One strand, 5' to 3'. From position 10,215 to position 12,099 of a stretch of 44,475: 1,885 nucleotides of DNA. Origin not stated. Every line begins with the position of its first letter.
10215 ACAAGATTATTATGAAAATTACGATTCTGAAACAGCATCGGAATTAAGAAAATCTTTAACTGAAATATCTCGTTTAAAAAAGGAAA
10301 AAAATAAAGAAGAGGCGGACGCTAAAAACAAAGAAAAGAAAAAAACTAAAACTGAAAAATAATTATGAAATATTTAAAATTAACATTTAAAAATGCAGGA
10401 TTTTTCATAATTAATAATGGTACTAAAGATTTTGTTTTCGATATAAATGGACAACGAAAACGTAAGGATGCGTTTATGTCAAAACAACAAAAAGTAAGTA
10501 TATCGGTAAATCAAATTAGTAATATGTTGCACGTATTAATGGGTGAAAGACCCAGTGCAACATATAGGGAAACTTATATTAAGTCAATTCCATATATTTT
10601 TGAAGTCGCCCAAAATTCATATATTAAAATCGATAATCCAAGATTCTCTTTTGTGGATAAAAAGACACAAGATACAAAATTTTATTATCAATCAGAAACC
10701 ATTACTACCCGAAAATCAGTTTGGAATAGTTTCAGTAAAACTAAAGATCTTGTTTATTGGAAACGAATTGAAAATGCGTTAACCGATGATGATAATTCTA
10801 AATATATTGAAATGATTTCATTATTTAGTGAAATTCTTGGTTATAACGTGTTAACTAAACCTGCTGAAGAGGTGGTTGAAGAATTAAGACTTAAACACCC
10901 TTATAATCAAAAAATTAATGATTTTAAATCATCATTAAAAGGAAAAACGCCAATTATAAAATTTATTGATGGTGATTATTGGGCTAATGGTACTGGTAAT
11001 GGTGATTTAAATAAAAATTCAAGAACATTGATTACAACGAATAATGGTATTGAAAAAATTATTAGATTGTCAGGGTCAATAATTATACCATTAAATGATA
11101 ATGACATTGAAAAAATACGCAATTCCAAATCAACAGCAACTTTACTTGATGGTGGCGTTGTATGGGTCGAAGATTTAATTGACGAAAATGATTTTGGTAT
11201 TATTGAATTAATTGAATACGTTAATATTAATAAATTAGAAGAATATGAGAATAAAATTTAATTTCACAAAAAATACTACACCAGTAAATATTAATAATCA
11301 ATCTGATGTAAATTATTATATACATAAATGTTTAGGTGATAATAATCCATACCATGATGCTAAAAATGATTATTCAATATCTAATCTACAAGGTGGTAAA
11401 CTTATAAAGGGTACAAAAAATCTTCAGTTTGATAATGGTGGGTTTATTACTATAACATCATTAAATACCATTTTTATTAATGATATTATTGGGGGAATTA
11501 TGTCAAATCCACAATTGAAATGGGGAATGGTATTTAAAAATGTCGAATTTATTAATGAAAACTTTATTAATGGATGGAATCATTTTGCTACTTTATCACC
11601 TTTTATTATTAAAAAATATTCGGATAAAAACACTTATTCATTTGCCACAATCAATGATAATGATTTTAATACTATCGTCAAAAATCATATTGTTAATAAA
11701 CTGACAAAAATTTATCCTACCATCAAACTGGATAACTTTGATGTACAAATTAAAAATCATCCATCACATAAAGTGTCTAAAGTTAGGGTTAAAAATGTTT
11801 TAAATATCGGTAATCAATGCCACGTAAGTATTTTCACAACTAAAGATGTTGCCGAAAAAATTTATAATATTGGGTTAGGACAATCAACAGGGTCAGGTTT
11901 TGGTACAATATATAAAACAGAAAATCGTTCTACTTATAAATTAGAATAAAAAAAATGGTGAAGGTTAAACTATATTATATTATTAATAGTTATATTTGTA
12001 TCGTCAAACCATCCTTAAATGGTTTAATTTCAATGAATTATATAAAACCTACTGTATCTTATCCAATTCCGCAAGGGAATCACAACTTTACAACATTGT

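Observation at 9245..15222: Compact CRISPR-Cas locus with no adaptation module and no recognisable large or small subunit, carried on a phage-like element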

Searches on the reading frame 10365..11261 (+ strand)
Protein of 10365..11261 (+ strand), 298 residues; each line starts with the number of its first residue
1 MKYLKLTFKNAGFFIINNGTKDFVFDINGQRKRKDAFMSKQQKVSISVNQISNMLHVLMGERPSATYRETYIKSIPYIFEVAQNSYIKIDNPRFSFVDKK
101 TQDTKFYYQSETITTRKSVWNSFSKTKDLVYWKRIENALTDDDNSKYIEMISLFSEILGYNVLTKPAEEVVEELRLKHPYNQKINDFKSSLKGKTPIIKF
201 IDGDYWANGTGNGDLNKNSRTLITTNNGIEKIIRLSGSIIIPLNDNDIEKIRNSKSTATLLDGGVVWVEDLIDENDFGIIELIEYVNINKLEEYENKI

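Call 4: search_protein_families(library=pfam, proteins=[window:10365-11261:+], max_evalue=1)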
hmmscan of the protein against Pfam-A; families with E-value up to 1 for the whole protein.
window:10365-11261:+ (298 aa): 2 families
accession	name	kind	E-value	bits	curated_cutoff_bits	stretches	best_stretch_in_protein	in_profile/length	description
PF14208.11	DUF4320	-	0.02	15.4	25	1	150-243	11-106/119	Domain of unknown function (DUF4320)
PF18744.7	SNAD1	-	0.68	10.2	25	0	77-137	137-193/213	Secreted Novel AID/APOBEC-like Deaminase 1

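Call 5: search_protein_families(library=ncbifam, proteins=[window:10365-11261:+], max_evalue=1)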
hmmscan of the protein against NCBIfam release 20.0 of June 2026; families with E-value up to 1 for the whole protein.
window:10365-11261:+ (298 aa): 0 families

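Call 6: search_protein_families(library=padloc, proteins=[window:10365-11261:+], max_evalue=1)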
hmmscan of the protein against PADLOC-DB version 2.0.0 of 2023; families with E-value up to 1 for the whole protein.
window:10365-11261:+ (298 aa): 0 families

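Call 11: search_solved_structures(query=window:10365-11261:+, max_evalue=10, show_alignments=1)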
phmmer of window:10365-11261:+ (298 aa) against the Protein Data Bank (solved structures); distinct sequences matched with E-value up to 10: 6.
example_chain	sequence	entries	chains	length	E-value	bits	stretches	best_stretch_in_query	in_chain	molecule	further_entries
1kyh_A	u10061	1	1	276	0.039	16.6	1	191-219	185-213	Hypothetical 29.9 kDa protein in SIGY-CYDD intergenic region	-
3rph_A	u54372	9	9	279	0.039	16.6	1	191-219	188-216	ADP/ATP-dependent NAD(P)H-hydrate dehydratase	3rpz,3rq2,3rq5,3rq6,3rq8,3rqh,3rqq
5bu1_A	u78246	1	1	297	0.11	15.1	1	174-237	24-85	LPG1496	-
5t8b_A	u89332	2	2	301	0.12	15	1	175-237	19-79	lpg1496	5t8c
5bu0_A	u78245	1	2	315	0.12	15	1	174-237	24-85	lpg1496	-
5bu2_A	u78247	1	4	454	0.16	14.5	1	173-237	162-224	lpg1496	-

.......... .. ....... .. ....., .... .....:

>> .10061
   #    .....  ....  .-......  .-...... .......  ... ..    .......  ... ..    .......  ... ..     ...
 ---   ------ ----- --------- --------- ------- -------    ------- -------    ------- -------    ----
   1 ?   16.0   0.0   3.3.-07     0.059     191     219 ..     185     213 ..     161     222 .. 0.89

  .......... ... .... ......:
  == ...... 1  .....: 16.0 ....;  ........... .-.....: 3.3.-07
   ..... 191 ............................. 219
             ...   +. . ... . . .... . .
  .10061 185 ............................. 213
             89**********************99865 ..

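Call 13: find_homologous_proteins(query=window:10365-11261:+, max_evalue=0.001)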
Query window:10365-11261:+ (298 aa): 44 proteins with E <= 0.001 among 969 candidates.
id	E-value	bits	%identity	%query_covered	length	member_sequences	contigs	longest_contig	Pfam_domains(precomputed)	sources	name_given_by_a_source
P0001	1.4e-191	653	100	100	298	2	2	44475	-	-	-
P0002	2.3e-133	462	71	99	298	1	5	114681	-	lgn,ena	-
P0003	3.4e-106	373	61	100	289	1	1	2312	-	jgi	jgi:hypothetical protein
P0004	2.1e-105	370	62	99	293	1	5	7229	-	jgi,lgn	jgi:hypothetical protein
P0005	1.7e-102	361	61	99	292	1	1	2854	-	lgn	-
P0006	3.3e-101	357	58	99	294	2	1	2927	-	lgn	-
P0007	6.1e-100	352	61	100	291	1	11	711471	-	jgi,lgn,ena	-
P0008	5.8e-88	313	62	87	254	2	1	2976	-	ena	-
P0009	4.4e-78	281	54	99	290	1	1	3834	-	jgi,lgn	jgi:hypothetical protein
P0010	1.9e-77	279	50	99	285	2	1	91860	-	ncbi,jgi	jgi:hypothetical protein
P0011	2.0e-75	272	48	97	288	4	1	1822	-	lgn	-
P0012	1.7e-74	269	51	100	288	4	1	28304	-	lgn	-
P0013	1.0e-69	253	50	99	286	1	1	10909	-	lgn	-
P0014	5.6e-66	241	49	98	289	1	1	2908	-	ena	-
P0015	1.1e-65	240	47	99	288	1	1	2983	-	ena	-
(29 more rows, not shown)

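Call 16: search_solved_structures(query=A1, max_evalue=10, show_alignments=2)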
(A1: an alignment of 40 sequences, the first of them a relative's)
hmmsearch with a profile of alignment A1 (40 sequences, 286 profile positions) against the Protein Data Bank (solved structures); distinct sequences matched with E-value up to 10: 1.
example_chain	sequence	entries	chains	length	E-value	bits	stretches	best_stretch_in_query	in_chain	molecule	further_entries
2lah_A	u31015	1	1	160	0.66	12.7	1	97-186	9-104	Mitotic checkpoint serine/threonine-protein kinase BUB1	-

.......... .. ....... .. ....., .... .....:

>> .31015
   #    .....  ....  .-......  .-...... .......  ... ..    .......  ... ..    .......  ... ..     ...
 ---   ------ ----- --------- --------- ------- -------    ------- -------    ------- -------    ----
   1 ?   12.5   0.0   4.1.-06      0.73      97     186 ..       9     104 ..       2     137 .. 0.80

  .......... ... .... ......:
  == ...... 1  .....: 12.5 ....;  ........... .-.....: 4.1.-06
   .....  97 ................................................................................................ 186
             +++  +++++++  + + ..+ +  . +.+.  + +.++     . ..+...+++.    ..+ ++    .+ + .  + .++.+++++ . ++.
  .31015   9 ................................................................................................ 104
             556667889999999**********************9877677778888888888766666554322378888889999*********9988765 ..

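Call 18: find_encoding_contigs(protein=P0007, flank=10000, max_places=3)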
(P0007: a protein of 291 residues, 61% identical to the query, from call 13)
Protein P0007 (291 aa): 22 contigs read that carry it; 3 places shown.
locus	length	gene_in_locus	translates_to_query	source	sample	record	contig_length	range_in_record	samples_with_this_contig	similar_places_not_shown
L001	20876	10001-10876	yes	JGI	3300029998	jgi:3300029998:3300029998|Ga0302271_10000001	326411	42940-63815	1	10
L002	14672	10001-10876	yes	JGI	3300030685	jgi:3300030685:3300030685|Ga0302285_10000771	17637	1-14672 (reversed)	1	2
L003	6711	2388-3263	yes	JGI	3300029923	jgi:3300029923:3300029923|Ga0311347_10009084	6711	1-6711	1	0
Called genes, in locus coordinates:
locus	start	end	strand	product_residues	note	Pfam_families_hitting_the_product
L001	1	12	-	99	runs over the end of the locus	-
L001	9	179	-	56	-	-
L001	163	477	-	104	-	-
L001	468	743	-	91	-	-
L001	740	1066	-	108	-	-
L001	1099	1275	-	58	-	-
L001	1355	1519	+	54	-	-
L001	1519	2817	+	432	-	PF05265:DUF723, PF14311:DUF4379 (faint), PF05265:DUF723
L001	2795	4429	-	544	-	PF04851:ResIII, PF13307:Helicase_C_2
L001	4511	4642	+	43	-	-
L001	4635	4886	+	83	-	-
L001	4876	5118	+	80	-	-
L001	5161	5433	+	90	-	-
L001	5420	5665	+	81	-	-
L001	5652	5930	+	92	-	-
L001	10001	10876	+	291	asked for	-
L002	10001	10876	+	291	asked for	-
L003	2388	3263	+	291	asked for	-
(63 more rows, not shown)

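Call 19: find_encoding_contigs(protein=P0010, flank=10000, max_places=2)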
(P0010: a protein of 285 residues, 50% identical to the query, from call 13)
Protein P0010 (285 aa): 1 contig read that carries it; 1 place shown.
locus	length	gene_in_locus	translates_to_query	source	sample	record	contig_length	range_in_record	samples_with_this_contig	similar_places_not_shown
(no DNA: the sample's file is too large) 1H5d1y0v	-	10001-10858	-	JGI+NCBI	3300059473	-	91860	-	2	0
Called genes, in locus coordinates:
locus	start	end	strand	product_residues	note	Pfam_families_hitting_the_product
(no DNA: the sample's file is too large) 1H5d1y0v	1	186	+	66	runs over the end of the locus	-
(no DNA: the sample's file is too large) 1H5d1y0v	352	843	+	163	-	PF05869:Dam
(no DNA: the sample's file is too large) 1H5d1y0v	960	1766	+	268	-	PF13495:Phage_int_SAM_4, PF00589:Phage_integrase, PF22823:MrpR_C_cat (weak)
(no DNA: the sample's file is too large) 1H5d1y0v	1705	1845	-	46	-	-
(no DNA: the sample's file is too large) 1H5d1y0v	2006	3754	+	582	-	-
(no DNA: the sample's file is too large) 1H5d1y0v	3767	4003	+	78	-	-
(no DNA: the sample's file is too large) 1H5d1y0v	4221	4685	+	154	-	-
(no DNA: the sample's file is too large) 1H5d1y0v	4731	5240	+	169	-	-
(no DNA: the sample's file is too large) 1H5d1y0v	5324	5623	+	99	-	-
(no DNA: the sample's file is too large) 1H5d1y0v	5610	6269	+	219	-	-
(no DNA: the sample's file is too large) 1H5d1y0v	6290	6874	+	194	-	-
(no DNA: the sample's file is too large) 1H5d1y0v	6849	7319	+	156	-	PF01844:HNH (weak)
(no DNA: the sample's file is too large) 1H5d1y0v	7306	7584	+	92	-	-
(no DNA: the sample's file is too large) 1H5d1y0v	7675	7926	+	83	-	-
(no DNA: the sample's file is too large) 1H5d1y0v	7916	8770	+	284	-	PF01145:Band_7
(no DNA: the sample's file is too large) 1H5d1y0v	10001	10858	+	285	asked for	-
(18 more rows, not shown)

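Call 25: predict_structure(alignment_id=A1)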
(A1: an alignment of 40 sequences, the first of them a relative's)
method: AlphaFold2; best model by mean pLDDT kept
length: 298 residues; sequences in the alignment: 40
mean_pLDDT: 84.5   pTM: 0.64
mean pLDDT of the five models: 84.5, 83.4, 83.1, 81.9, 81.5
residues with pLDDT >= 90: 139; 70-90: 121; 50-70: 32; < 50: 6
segments of 3 or more residues with pLDDT < 50: 119-121
pLDDT, mean of each block of 10 residues (from residue 1): 95 78 72 75 86 94 86 93 96 88 87 64 64 88 82 96 93 91 92 87 73 66 66 93 95 89 92 86 90 74
secondary structure, 60 per line:
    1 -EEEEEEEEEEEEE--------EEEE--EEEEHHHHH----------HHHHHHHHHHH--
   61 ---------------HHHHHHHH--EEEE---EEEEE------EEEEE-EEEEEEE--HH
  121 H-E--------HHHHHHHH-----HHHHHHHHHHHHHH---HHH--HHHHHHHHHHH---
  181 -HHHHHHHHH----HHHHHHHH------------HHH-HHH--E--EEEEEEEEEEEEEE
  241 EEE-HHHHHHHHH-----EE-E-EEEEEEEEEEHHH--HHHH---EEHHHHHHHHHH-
elements in order: E2-14 E23-26 E29-32 H33-37 H48-58 H76-83 E86-89 E93-97 E104-108 E110-116 H132-139 H145-158 H167-177 H182-190 H195-202 E227-243 H245-253 E264-273 H279-282 H288-297

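Call 29: fold_search(model_id=the predicted structure, library=pdb)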
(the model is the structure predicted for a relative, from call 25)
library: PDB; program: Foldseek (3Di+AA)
matches with E <= 10: 271; with E <= 0.001: 1
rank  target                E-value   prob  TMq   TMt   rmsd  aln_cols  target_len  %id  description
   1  5o6u_F                7.0e-06  1.00  0.37  0.34  14.0       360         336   10  Structure of the Cascade-I-Fv R-loop complex from Shewanella putrefaciens (released 2017-08-16)
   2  8s37_B                2.8e-02  0.18  0.21  0.19  18.3       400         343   10  DNA-bound Type IV-A3 CRISPR effector in complex with DinG helicase from K. pneumoniae (state III) (released 2024-11-06)
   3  8s35_A                6.7e-02  0.12  0.19  0.17  17.1       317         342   10  DNA-bound Type IV-A3 CRISPR effector in complex with DinG helicase from K. pneumoniae (state I) (released 2024-11-06)
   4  6xn5_H                1.2e-01  0.38  0.28  0.36  11.7       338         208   10  Structure of the Lactococcus lactis Csm Apo- CRISPR-Cas Complex (released 2022-01-12)
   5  7y84_A                1.4e-01  0.15  0.24  0.08  18.3       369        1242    6  CryoEM structure of type III-E CRISPR Craspase gRAMP-crRNA in complex with TPR-CHAT protease (released 2022-12-14)
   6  9lq6_D                1.9e-01  0.14  0.23  0.24  25.9       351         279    6  Cryo-EM structure of adTR-bound type III-B CRISPR-Cas effector complex (released 2025-11-26)
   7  8fcj_A                2.4e-01  0.47  0.28  0.36  10.2       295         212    7  Cryo-EM structure of Cascade-DNA (P23) complex in type I-B CAST system (released 2023-08-09)
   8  9g9i_E                3.5e-01  0.11  0.20  0.26  19.9       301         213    9  CryoEM structure of Enterococcus italicus Csm-crRNA-CTR2 complex bound to pNppA3 and AMPNPP (released 2025-01-29)
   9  7x8a_A                3.8e-01  0.11  0.24  0.08  16.9       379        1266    8  Cryo-EM structure of a bacterial protein complex (released 2022-11-16)
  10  7y85_A                4.0e-01  0.08  0.21  0.07  17.9       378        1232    7  CryoEM structure of type III-E CRISPR Craspase gRAMP-crRNA in complex with TPR-CHAT protease bound to self RNA target (released 2022-12-14)
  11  9ash_G                4.2e-01  0.21  0.29  0.37  11.5       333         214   10  Cryo-EM structure of the active Lactococcus lactis Csm bound to target in post-cleavage stage (released 2024-08-14)
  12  8rxh_SM               4.2e-01  0.10  0.09  0.21   9.5        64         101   19  CRYO-EM STRUCTURE OF LEISHMANIA MAJOR 80S RIBOSOME WITH A/P/E-site tRNA AND mRNA : PARENTAL STRAIN (released 2024-05-15)
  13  8zlu_B                4.5e-01  0.23  0.25  0.21  13.7       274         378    8  Cryo-EM strcuture of Cas5-HNH Cascade,Conf1 (released 2024-12-04)
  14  9g9f_E                4.7e-01  0.11  0.23  0.30  19.7       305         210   10  CryoEM structure of Enterococcus italicus Csm-crRNA-CTR complex bound to AMPNPP (released 2025-01-29)
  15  9ash_F                5.0e-01  0.15  0.26  0.34  11.4       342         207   10  Cryo-EM structure of the active Lactococcus lactis Csm bound to target in post-cleavage stage (released 2024-08-14)
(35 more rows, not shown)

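Call 86: search_protein_representatives(alignment_id=A1)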
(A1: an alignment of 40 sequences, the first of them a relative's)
Query: 40 sequences, 286 profile positions. Proteins with E-value up to 0.001 (for the whole library): 516; up to 1e-10: 449; up to 1e-30: 235. The best 150 are listed.
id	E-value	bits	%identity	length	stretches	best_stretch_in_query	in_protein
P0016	9.0e-120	415.9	-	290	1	1-285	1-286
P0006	2.6e-115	401.3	-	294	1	1-285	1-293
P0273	5.4e-103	360.9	-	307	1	2-285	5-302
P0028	3.6e-101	354.9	-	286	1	2-285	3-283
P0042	2.4e-94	332.5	-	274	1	1-284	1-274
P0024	1.8e-92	326.4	-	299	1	2-286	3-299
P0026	1.5e-91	323.3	-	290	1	1-284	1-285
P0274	1.2e-90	320.4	-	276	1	1-283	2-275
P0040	5.8e-90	318.1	-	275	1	2-283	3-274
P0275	3.1e-89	315.7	-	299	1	1-282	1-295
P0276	2.3e-88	312.8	-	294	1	1-282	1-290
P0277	3.2e-88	312.4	-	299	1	1-284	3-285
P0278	2.2e-87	309.7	-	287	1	1-284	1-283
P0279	6.8e-86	304.8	-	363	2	1-194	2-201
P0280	1.1e-85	304.1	-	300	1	2-284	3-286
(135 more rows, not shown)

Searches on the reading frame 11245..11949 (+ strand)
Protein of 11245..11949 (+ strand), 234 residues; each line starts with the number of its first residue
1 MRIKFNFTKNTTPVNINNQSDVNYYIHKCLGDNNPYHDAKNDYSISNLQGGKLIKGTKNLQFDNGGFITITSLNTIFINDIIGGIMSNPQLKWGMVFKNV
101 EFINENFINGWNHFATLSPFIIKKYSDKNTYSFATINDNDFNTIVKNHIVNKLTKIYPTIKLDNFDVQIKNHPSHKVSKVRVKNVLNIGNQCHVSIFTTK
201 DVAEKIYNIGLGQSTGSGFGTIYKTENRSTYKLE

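Call 4: search_protein_families(library=pfam, proteins=[window:11245-11949:+], max_evalue=1)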
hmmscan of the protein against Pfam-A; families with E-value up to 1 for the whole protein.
window:11245-11949:+ (234 aa): 3 families
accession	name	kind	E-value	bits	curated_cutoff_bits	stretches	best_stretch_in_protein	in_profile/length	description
PF01881.21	Cas_Cas6_C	-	5.7e-11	43.8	23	1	113-222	12-123/125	CRISPR associated protein Cas6, C-terminal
PF17262.7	Cas6b_C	-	0.022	15.4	39.4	1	127-224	20-113/114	Cas6b C-terminal domain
PF21350.2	Cas6_I-A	-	0.027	15.1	27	1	44-95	41-92/101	CRISPR-associated protein Cas6, N-terminal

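Call 5: search_protein_families(library=ncbifam, proteins=[window:11245-11949:+], max_evalue=1)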
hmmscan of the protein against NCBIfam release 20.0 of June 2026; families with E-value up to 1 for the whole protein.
window:11245-11949:+ (234 aa): 1 family
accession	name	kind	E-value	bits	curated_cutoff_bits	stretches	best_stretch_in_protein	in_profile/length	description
TIGR01877.1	cas_cas6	equivalog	3.1e-20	73.5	58.65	1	36-222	2-199/200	CRISPR-associated endoribonuclease Cas6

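Call 6: search_protein_families(library=padloc, proteins=[window:11245-11949:+], max_evalue=1)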
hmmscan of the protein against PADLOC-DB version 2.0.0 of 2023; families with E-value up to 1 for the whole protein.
window:11245-11949:+ (234 aa): 14 families
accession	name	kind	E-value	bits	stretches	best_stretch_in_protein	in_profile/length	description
PDLC02101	Cas6b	-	3.6e-38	129.6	1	1-223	1-218/218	-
PDLC00956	Cas6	-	8.2e-21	73.5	1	36-222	2-199/200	CRISPR-associated endoribonuclease Cas6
PDLC01782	Cas6b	-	2.6e-20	71.5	1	1-223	1-232/235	-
PDLC01451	Cas6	-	9.1e-19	66.7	1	1-222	1-215/219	"CAS-I,CAS-II,CAS-III,CAS-IV,CAS-V,CAS-VI; crRNAmaturation"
PDLC01372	Cas6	-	3.6e-15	54.7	1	61-222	69-233/235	"CAS-I,CAS-II,CAS-III,CAS-IV,CAS-V,CAS-VI; crRNAmaturation"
PDLC01609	Cas6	-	1.6e-13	49.6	1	88-222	5-135/137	"CAS-I,CAS-II,CAS-III,CAS-IV,CAS-V,CAS-VI; crRNAmaturation"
PDLC01265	Cas6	-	6.2e-12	44.7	1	42-222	3-178/179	"CAS-I,CAS-II,CAS-III,CAS-IV,CAS-V,CAS-VI; crRNAmaturation"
PDLC01718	typeIV_Cas6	-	6.8e-12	43.7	1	52-228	63-243/262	Cas6_7_IV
PDLC01783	Cas6b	-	8.4e-11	40.1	1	65-222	68-222/225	-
PDLC01786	Cas6b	-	9.2e-09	33.4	1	66-222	78-227/228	-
PDLC02103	Cas6b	-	3.3e-08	31.6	1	95-222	109-236/240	-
PDLC02098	Cas6_IIIa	-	5.1e-07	28.3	1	1-222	1-197/200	-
PDLC01789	Cas6b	-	0.00011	20.3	1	99-222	112-237/240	-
PDLC01788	Cas6b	-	0.0023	16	1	59-221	54-214/219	-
